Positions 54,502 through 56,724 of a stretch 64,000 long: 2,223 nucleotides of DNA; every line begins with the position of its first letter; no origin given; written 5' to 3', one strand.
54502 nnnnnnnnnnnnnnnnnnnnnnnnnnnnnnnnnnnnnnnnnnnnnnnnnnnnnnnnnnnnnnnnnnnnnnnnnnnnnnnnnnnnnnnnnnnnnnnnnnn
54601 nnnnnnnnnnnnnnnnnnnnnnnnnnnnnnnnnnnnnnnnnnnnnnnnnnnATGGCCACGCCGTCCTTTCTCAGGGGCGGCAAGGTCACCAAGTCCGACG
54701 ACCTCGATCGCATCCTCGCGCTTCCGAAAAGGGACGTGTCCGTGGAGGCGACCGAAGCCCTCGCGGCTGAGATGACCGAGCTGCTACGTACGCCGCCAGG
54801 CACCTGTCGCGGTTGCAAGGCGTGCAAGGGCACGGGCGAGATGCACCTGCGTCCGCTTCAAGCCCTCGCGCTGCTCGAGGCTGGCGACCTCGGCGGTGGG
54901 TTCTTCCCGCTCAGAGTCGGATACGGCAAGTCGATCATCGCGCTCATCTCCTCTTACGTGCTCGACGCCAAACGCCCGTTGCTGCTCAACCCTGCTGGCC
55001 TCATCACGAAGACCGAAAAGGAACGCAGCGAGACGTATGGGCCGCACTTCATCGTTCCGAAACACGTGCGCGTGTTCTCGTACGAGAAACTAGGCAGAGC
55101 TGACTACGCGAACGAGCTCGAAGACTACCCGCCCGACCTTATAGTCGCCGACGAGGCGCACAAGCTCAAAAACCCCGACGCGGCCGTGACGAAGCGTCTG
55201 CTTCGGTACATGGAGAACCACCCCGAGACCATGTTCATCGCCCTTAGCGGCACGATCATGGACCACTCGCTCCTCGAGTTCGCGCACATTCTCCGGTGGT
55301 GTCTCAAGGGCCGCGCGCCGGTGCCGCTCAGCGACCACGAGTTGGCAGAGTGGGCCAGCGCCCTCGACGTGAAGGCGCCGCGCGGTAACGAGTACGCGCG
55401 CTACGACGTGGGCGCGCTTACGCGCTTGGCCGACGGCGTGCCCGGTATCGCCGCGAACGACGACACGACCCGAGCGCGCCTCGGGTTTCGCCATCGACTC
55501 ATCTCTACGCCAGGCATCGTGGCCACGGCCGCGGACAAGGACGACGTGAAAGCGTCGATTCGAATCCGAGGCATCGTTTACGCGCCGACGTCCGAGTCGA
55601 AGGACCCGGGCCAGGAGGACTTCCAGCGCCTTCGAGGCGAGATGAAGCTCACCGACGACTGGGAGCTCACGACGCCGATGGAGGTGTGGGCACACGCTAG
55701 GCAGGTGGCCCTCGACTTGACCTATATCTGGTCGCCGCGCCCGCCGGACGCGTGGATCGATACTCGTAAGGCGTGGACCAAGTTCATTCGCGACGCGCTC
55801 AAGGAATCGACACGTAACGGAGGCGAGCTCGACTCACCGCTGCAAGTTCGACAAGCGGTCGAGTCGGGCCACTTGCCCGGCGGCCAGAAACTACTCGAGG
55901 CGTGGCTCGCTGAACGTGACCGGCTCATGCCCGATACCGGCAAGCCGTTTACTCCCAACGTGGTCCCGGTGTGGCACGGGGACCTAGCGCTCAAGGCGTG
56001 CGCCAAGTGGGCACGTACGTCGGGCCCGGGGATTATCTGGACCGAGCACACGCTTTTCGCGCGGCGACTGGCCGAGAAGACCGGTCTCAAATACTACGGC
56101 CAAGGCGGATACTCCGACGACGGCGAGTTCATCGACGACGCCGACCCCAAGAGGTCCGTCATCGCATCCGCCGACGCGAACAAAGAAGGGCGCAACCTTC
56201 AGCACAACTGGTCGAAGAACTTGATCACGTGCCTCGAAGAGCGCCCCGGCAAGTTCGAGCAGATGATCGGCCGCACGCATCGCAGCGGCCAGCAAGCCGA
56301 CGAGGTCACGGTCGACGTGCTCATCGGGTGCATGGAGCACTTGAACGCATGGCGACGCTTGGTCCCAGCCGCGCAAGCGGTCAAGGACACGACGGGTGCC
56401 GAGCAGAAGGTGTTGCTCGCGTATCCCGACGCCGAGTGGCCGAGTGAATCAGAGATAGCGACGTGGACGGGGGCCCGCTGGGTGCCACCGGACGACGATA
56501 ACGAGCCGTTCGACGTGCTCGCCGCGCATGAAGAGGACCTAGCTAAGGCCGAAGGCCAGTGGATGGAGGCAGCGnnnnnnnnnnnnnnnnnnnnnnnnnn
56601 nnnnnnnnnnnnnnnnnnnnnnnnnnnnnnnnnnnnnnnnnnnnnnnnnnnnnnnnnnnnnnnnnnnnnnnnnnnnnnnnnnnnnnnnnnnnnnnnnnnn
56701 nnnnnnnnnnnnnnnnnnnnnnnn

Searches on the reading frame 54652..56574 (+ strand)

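Call 35: search_protein_families(library=pfam, proteins=[window:54652-56574:+], max_evalue=0.001)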
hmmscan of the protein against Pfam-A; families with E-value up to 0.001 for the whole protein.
window:54652-56574:+ (641 aa): 1 family
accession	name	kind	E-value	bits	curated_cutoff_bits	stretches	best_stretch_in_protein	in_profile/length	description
PF00176.29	SNF2-rel_dom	-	0.00019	21.1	24.9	1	126-216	93-177/290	SNF2-related domain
